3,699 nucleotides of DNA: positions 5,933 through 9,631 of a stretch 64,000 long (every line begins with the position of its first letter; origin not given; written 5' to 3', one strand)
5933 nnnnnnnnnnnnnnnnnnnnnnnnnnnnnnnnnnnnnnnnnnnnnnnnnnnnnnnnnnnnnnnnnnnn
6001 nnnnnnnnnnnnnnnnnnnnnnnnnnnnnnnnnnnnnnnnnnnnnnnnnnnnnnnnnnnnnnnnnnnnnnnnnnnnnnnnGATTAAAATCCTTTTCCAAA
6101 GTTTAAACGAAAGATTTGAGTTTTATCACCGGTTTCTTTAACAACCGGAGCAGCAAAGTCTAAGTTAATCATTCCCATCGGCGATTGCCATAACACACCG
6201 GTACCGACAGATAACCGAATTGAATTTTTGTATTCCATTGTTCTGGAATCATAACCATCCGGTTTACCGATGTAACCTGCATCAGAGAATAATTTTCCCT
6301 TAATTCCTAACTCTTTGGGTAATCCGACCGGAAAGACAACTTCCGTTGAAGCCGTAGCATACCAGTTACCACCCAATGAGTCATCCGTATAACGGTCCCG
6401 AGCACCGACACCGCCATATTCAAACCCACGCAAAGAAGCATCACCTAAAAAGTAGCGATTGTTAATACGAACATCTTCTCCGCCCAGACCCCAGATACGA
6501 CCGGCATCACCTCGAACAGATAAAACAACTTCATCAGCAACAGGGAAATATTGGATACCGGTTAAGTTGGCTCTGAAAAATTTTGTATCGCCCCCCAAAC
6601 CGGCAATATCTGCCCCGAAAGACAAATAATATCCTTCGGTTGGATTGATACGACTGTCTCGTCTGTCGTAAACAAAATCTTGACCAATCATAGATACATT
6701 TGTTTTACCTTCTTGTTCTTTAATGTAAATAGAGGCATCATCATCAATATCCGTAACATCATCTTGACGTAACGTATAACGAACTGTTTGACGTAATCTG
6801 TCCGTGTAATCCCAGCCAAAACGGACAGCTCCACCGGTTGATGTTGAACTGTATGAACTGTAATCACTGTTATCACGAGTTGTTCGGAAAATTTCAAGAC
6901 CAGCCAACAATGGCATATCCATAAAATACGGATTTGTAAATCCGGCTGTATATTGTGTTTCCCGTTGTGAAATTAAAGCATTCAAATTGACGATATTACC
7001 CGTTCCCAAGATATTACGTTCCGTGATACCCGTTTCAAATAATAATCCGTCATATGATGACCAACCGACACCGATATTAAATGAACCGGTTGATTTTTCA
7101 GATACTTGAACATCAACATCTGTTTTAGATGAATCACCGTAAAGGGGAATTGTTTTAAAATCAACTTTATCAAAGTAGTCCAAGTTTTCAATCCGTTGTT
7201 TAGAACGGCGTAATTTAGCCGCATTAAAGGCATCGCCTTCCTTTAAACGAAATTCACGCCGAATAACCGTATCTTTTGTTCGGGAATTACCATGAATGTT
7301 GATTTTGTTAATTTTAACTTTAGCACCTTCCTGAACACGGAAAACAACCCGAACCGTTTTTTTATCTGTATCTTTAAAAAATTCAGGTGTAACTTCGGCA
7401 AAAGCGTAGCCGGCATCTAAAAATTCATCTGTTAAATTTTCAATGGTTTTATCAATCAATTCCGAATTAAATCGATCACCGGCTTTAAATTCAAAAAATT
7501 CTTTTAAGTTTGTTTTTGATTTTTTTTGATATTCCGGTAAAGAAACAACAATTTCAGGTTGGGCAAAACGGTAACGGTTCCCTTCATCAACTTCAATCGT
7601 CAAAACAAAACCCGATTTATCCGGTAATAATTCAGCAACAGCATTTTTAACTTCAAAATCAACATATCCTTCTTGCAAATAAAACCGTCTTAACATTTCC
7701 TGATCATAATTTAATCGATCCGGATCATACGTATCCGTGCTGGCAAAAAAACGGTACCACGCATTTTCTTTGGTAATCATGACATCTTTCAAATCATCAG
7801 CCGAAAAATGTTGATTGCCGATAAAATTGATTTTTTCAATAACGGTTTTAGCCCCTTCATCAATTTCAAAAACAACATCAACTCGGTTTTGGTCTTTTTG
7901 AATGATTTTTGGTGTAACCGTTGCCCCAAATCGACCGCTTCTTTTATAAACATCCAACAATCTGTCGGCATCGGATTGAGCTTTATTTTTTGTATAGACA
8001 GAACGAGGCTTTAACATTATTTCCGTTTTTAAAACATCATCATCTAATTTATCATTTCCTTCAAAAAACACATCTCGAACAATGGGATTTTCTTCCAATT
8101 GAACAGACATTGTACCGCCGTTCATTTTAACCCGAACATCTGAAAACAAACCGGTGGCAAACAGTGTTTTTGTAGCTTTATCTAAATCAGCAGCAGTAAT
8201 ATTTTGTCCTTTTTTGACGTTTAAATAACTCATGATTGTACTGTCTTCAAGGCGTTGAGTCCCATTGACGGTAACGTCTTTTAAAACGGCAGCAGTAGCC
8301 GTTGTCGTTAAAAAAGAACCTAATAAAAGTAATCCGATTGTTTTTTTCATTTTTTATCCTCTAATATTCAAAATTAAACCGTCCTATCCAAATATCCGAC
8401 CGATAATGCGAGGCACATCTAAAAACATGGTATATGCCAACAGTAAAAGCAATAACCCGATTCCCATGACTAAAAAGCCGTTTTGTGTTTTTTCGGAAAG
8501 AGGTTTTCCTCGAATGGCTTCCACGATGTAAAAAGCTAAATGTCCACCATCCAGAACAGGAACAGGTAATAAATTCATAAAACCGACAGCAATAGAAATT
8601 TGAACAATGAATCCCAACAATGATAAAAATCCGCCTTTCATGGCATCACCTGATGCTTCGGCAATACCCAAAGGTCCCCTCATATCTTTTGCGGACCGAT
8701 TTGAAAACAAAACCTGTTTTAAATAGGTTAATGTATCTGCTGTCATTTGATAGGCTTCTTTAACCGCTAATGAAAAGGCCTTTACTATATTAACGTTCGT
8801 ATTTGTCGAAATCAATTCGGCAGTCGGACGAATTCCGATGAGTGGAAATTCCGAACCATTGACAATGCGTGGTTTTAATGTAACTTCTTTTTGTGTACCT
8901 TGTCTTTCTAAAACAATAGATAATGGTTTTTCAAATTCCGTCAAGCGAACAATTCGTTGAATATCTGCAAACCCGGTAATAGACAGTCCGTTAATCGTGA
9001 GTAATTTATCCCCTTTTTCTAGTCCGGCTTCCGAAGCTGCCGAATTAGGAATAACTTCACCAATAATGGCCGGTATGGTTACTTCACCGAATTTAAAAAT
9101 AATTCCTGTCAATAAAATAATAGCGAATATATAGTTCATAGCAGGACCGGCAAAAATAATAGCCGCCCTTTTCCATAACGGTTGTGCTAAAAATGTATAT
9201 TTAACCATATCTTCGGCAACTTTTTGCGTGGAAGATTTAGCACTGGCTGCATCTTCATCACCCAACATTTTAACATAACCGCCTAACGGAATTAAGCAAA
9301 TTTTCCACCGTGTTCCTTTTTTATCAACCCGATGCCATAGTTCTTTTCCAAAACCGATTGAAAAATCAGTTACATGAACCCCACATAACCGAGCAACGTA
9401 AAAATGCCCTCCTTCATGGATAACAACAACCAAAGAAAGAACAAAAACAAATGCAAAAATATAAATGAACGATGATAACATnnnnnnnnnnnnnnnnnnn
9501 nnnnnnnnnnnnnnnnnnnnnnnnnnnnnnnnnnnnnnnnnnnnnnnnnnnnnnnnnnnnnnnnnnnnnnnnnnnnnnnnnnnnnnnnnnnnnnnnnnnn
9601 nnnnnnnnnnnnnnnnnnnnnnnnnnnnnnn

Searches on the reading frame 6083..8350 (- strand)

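Call 78: search_protein_families(library=pfam, proteins=[window:6083-8350:-], max_evalue=0.00001)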
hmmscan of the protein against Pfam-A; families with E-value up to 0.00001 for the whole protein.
window:6083-8350:- (755 aa): 3 families
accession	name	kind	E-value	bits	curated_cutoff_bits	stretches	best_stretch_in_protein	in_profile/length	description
PF07244.20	POTRA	-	1.5e-69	231.1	21.3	5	89-166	1-79/79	Surface antigen variable number repeat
PF01103.29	Omp85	-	9.9e-69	232.8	24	1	446-755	1-325/325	Omp85 superfamily domain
PF08478.15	POTRA_1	-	1.9e-09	38.1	23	0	23-75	3-55/69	POTRA domain, FtsQ-type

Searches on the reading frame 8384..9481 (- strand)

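Call 12: search_protein_families(library=pfam, proteins=[window:8384-9481:-], max_evalue=0.001)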
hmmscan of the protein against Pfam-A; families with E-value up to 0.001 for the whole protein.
window:8384-9481:- (365 aa): 4 families
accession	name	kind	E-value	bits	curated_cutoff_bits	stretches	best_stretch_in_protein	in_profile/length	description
PF02163.28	Peptidase_M50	-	1.1e-67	228.1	27.2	1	10-347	1-221/221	Peptidase family M50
PF17820.7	PDZ_6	-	2.1e-10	40.6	27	1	139-193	1-54/54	PDZ domain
PF00595.29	PDZ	-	4e-07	30.7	23.2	1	137-189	26-78/81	PDZ domain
PF13180.12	PDZ_2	-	4.8e-06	27.2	27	1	138-203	14-79/80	PDZ domain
